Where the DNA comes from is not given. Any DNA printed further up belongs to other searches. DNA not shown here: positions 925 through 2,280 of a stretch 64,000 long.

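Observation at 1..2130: Lamassu-like defence pair at the island edge: PD-(D/E)xK nuclease (LmuA-like) coupled to an SMC/Rad50-like ATPase with a CPYC zinc hook (LmuB-like, truncated)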

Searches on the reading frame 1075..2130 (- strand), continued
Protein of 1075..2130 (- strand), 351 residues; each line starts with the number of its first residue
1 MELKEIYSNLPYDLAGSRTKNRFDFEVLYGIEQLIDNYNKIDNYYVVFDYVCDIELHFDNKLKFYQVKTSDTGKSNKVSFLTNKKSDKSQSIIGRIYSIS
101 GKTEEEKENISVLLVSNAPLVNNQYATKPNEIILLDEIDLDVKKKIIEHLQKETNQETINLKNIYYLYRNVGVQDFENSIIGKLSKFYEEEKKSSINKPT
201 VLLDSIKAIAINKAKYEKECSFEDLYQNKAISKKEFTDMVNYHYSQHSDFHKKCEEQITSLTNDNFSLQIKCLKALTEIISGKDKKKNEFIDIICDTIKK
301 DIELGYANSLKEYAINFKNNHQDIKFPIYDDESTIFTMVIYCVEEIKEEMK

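Call 30: search_solved_structures(query=A3, max_evalue=0.1, show_alignments=3)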
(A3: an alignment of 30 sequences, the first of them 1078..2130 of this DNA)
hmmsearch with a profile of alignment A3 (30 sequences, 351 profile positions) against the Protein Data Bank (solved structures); distinct sequences matched with E-value up to 0.1: 2.
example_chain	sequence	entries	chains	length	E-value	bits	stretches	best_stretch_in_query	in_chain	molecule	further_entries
5lsj_D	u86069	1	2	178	0.06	15.8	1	215-330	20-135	Kinetochore-associated protein DSN1 homolog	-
6y1y_A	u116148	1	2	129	0.075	15.5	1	193-253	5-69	CheA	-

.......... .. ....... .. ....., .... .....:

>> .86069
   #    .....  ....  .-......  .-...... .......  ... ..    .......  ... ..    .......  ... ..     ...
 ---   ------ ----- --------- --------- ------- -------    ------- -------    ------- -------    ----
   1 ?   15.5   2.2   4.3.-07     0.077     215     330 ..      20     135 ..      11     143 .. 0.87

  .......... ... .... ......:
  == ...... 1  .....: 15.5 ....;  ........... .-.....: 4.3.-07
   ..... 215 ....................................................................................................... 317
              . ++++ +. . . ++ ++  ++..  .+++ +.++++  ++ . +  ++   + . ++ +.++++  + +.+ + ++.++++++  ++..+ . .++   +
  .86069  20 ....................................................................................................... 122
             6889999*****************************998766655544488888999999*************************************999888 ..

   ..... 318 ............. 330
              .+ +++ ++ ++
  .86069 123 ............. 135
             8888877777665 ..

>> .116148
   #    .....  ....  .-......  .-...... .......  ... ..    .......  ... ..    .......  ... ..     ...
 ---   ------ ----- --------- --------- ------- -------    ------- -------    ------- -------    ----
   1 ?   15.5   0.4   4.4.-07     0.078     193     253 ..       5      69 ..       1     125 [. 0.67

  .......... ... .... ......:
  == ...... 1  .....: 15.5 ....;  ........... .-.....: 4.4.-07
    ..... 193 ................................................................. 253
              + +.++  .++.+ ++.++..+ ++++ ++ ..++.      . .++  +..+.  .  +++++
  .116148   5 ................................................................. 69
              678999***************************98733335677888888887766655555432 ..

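Call 32: find_related_loci(query=A2, collection=genome_contigs, flank=6000)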
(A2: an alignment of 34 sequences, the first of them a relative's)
Query A2 (558 aa) in genome_contigs; peptide patterns used: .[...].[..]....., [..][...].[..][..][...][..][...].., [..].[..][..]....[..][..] (x = any residue, [..] = any of these).
125 stretches matched a pattern; 85 encode a relative of the query (tblastn E <= 1e-3); the best 80 are kept; 77 distinct loci.
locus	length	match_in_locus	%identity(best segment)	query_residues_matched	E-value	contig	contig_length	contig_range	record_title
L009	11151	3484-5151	99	3-558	0e+0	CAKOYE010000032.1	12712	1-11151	MAG: uncultured Bacilli bacterium isolate REFINED_METABAT215_TOP10_CONTIGS_1500_ASSEMBLY_K77_MERGED__Hadza_PheChl_Fiber-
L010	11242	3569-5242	96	1-558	0e+0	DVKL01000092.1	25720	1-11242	MAG TPA_asm: Candidatus Faecimonas intestinavium isolate USAMLcec2-12447 USAMLcec2__C149214_L25720_SRR5280393, whole gen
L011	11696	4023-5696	94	1-558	0e+0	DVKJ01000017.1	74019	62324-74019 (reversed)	MAG TPA_asm: Candidatus Pelethosoma merdigallinarum isolate CHK195-5794 CHK195__C90118_L74019_ERR3414590, whole genome s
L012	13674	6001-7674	94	1-558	0e+0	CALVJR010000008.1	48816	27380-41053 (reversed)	MAG: uncultured Bacilli bacterium isolate BRZ_BH__bin66 genome assembly, contig: BRZ_BH__NODE_702_length_48816_cov_14.89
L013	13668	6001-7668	65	3-558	0e+0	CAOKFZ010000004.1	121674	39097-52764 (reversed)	MAG TPA_asm: uncultured Clostridium sp. isolate SRR15604563_bin.52_metawrap_v1.3_MAG genome assembly, contig: NODE.182_l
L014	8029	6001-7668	65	3-558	0e+0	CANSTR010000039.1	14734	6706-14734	MAG TPA_asm: uncultured Clostridia bacterium isolate SRR15730559_bin.57_metawrap_v1.3_MAG genome assembly, contig: NODE.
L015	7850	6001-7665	65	3-557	0e+0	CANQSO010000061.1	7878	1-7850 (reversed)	MAG: uncultured Bacilli bacterium isolate Lapin-032__bin38 genome assembly, contig: Lapin-032__NODE_12126_length_7878_co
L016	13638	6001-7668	64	3-558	0e+0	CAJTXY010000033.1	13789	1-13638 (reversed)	MAG TPA_asm: uncultured Bacilli bacterium isolate MGBC119817 genome assembly, contig: MGBC119817.33, whole genome shotgu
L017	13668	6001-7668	64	3-558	0e+0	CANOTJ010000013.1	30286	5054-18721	MAG TPA_asm: uncultured Tenericutes bacterium isolate SRR15604499_bin.21_metawrap_v1.3_MAG genome assembly, contig: NODE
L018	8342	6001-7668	65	3-558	0e+0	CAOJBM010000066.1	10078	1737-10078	MAG TPA_asm: uncultured Tenericutes bacterium isolate SRR19759446_bin.44_metawrap_v1.3_MAG genome assembly, contig: NODE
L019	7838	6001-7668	64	3-558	0e+0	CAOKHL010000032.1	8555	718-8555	MAG TPA_asm: uncultured Eubacteriales bacterium isolate SRR17684624_bin.21_metawrap_v1.3_MAG genome assembly, contig: NO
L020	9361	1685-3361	46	1-558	2e-151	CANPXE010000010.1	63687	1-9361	MAG: uncultured Bacilli bacterium isolate Lapin-004__bin77 genome assembly, contig: Lapin-004__NODE_465_length_63687_cov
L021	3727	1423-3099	46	1-558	6e-157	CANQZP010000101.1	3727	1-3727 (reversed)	MAG: uncultured Clostridia bacterium isolate Lapin-017__bin50 genome assembly, contig: Lapin-017__NODE_23676_length_3727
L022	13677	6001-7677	39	1-556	3e-126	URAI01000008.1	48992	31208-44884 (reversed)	uncultured Eubacterium sp. isolate UMGS809 genome assembly, contig: NODE_144_length_48992_cov_5.022417, whole genome sho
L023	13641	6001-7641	41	1-545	8e-126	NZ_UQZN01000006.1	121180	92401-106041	Uncultured Phascolarctobacterium sp. isolate UMGS791, whole genome shotgun sequence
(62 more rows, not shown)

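Call 38: predict_structure(alignment_id=A3)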
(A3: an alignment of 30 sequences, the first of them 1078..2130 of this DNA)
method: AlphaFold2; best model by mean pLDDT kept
length: 351 residues; sequences in the alignment: 30
mean_pLDDT: 89.7   pTM: 0.72
mean pLDDT of the five models: 89.7, 89.5, 88.4, 88.0, 87.6
residues with pLDDT >= 90: 224; 70-90: 111; 50-70: 16; < 50: 0
segments of 3 or more residues with pLDDT < 50: none
pLDDT, mean of each block of 10 residues (from residue 1): 83 63 87 97 94 93 92 82 89 94 90 94 88 94 95 93 94 85 94 86 95 88 91 97 81 91 94 91 84 93 85 92 88 95 89 65
secondary structure, 60 per line:
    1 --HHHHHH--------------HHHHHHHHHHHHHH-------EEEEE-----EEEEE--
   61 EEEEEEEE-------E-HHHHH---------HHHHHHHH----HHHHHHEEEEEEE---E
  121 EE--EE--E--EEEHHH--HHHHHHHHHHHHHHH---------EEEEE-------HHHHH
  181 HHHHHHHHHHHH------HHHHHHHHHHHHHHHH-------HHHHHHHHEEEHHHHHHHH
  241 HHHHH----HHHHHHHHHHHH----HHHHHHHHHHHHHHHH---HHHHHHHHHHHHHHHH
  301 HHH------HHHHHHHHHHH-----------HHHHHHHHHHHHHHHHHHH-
elements in order: H3-8 H23-36 E44-48 E54-58 E61-68 H78-82 H92-99 H104-109 E110-116 E120-122 E132-134 H140-154 E164-168 H176-192 H199-214 H222-229 E230-232 H233-245 H250-261 H266-281 H285-303 H310-320 H332-350

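Call 40: fold_search(model_id=the predicted structure, library=pdb)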
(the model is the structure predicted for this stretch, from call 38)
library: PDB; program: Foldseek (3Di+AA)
matches with E <= 10: 218; with E <= 0.001: 7
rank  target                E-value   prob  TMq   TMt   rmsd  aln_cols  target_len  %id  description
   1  9ux7_C                1.6e-06  1.00  0.41  0.47  10.2       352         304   17  CryoEM Structure of LmuAB-DNA complex (released 2026-03-25)
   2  8zue_A                6.0e-06  1.00  0.44  0.31   5.2       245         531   14  cryo-electron microscopy (cryo-EM) structure of the Hachiman defense system from Escherichia coli (released 2025-03-26)
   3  9nxx_D                2.5e-05  1.00  0.41  0.38  11.8       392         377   11  LmuA_conformation 1 (released 2025-12-17)
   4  9hr5_A                2.8e-05  1.00  0.41  0.38  11.4       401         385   10  Salmonella enterica Lamassu LmuA nuclease tetramer bound to DNA duplex (released 2025-10-01)
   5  9nxx_B                8.5e-05  1.00  0.36  0.34  12.8       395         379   10  LmuA_conformation 1 (released 2025-12-17)
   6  9c1m_G                1.8e-04  1.00  0.39  0.33  10.2       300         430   10  HerA-DUF assembly 1 (released 2025-06-04)
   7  9hr5_C                5.6e-04  1.00  0.41  0.37  13.2       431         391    8  Salmonella enterica Lamassu LmuA nuclease tetramer bound to DNA duplex (released 2025-10-01)
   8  9hqx_A                2.1e-03  1.00  0.35  0.33  14.6       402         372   10  Salmonella enterica Lamassu LmuACB bound to DNA duplex (released 2025-10-01)
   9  6wam_F                5.9e-03  1.00  0.40  0.34   5.7       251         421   12  Structure of Acinetobacter baumannii Cap4 SAVED/CARF-domain containing receptor (released 2020-06-17)
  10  6wan_D                5.9e-03  1.00  0.38  0.32   5.7       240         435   11  Structure of Acinetobacter baumannii Cap4 SAVED/CARF-domain containing receptor with the cyclic trinucleotide 3'3'3'-c (released 2020-06-17)
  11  6vm6_C                5.9e-03  1.00  0.40  0.33   6.1       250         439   12  Structure of Acinetobacter baumannii Cap4 SAVED/CARF-domain containing receptor with the cyclic trinucleotide 2'3'3'-c (released 2020-06-17)
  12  6vm6_A                6.9e-03  1.00  0.39  0.32   5.8       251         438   12  Structure of Acinetobacter baumannii Cap4 SAVED/CARF-domain containing receptor with the cyclic trinucleotide 2'3'3'-c (released 2020-06-17)
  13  6wan_F                9.4e-03  1.00  0.41  0.35   5.8       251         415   12  Structure of Acinetobacter baumannii Cap4 SAVED/CARF-domain containing receptor with the cyclic trinucleotide 3'3'3'-c (released 2020-06-17)
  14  6vm6_F                9.4e-03  1.00  0.40  0.33   6.0       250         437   12  Structure of Acinetobacter baumannii Cap4 SAVED/CARF-domain containing receptor with the cyclic trinucleotide 2'3'3'-c (released 2020-06-17)
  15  6wam_E                1.2e-02  1.00  0.39  0.33   5.8       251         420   12  Structure of Acinetobacter baumannii Cap4 SAVED/CARF-domain containing receptor (released 2020-06-17)
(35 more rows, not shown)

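Call 57: search_protein_families(library=ncbifam, proteins=[L001:11058-12731:+, L001:13197-14243:+], max_evalue=0.01)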
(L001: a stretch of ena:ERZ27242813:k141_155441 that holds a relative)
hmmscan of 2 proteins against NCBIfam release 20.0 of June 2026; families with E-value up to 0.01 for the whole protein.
L001:11058-12731:+ (558 aa): 4 families
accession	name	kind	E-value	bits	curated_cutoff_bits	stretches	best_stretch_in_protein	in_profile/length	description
TIGR02169.1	SMC_prok_A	equivalog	2.6e-07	28.8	729.4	1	180-441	681-939/1165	chromosome segregation protein SMC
NF045487.1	ASRP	equivalog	1.7e-05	23.6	300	1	183-413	199-436/593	archaea-specific SMC-related protein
TIGR02168.1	SMC_prok_B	equivalog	0.0013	16.5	567.35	1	186-430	194-431/1181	chromosome segregation protein SMC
NF041751.2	sbcc_Staph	equivalog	0.0015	16.6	920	1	182-428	268-514/1007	exonuclease subunit SbcC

L001:13197-14243:+ (348 aa): 0 families

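Call 65: predict_structure(alignment_id=A4)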
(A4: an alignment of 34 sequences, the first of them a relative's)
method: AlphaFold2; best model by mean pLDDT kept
length: 558 residues; sequences in the alignment: 34
mean_pLDDT: 87.7   pTM: 0.70
mean pLDDT of the five models: 87.7, 85.5, 81.2, 80.8, 79.3
residues with pLDDT >= 90: 315; 70-90: 195; 50-70: 45; < 50: 3
segments of 3 or more residues with pLDDT < 50: none
pLDDT, mean of each block of 10 residues (from residue 1): 95 95 97 88 95 93 90 96 95 96 94 95 88 94 92 91 90 94 91 95 92 80 60 78 85 89 88 75 59 62 55 77 87 90 85 75 77 88 94 95 95 97 91 92 88 94 95 95 74 88 92 89 92 92 96 89
secondary structure, 60 per line:
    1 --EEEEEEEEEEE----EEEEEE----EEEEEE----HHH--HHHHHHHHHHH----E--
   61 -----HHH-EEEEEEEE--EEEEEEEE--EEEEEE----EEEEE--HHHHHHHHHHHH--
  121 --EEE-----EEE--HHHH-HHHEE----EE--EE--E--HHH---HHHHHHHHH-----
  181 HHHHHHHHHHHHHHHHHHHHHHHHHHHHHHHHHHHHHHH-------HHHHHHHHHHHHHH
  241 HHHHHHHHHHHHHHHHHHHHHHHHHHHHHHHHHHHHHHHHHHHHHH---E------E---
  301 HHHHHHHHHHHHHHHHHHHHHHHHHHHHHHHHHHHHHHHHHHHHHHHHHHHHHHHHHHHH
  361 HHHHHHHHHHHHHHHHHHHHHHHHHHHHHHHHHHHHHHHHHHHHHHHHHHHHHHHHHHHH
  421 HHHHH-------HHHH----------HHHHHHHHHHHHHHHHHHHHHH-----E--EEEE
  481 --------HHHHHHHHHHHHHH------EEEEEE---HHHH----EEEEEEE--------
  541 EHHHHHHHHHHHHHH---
elements in order: E3-13 E18-23 E28-33 H43-53 E70-77 E80-87 E90-95 E100-104 H107-118 E123-125 E131-133 H136-139 H167-175 H181-219 H227-286 H301-425 H433-436 H447-468 E477-480 H489-502 E509-514 H518-521 E526-532 H542-555

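Call 67: fold_search(model_id=the predicted structure, library=pdb)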
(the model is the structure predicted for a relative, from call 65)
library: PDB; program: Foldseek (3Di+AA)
matches with E <= 10: 830; with E <= 0.001: 70
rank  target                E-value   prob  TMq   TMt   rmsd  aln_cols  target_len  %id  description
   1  9ux7_A                2.9e-24  1.00  0.54  0.53  35.2       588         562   22  CryoEM Structure of LmuAB-DNA complex (released 2026-03-25)
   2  9uxh_F                2.9e-15  1.00  0.48  0.42  34.9       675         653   13  type II Lamassu, LmuACB with DNA (released 2026-03-25)
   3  9hqu_A                4.4e-13  1.00  0.47  0.42  36.5       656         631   13  Salmonella enterica Lamassu LmuACB in nuclease sequestration state (released 2025-10-01)
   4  9hqx_B                6.9e-13  1.00  0.42  0.39  37.6       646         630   14  Salmonella enterica Lamassu LmuACB bound to DNA duplex (released 2025-10-01)
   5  9a6c_A                9.2e-13  1.00  0.41  0.40  36.7       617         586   14  Integrative model of YYDD-YYDB by crosslinking MS and deep learning (released 2024-09-18)
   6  5xei                  1.0e-09  1.00  0.43  0.46  12.6       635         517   14  Crystal structure of the Smc head domain with a coiled coil and joint derived from Pyrococcus yayanosii (released 2017-06-07)
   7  3auy_A                1.1e-08  1.00  0.32  0.45  29.6       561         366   12  Crystal structure of Rad50 bound to ADP (released 2011-05-25)
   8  7zr1_C                1.7e-08  1.00  0.31  0.24  51.8       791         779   11  Chaetomium thermophilum Mre11-Rad50-Nbs1 complex bound to ATPyS (composite structure) (released 2023-01-11)
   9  7zr1_D                2.3e-08  1.00  0.33  0.25  51.7       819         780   10  Chaetomium thermophilum Mre11-Rad50-Nbs1 complex bound to ATPyS (composite structure) (released 2023-01-11)
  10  9f5w_B                2.6e-08  1.00  0.40  0.41  15.7       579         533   13  Human condensin II - M18BP1 complex (released 2025-07-02)
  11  3auy_B                2.9e-08  1.00  0.31  0.45  38.7       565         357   11  Crystal structure of Rad50 bound to ADP (released 2011-05-25)
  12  7tve_D                3.6e-08  1.00  0.37  0.46  32.5       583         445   13  ATP and DNA bound SMC5/6 core complex (released 2022-06-22)
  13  9bi4_C                8.8e-08  1.00  0.31  0.37  19.9       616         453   12  cryo EM structure of dsDNA bound Mre11-Rad50 complex (released 2025-01-15)
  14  5dny_D                1.1e-07  1.00  0.38  0.56  28.1       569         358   10  Structure of the ATPrS-Mre11/Rad50-DNA complex (released 2016-02-24)
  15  6yvv_B                2.3e-07  1.00  0.40  0.46  14.6       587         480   13  Condensin complex from S.cerevisiae ATP-free apo bridged state (released 2020-07-15)
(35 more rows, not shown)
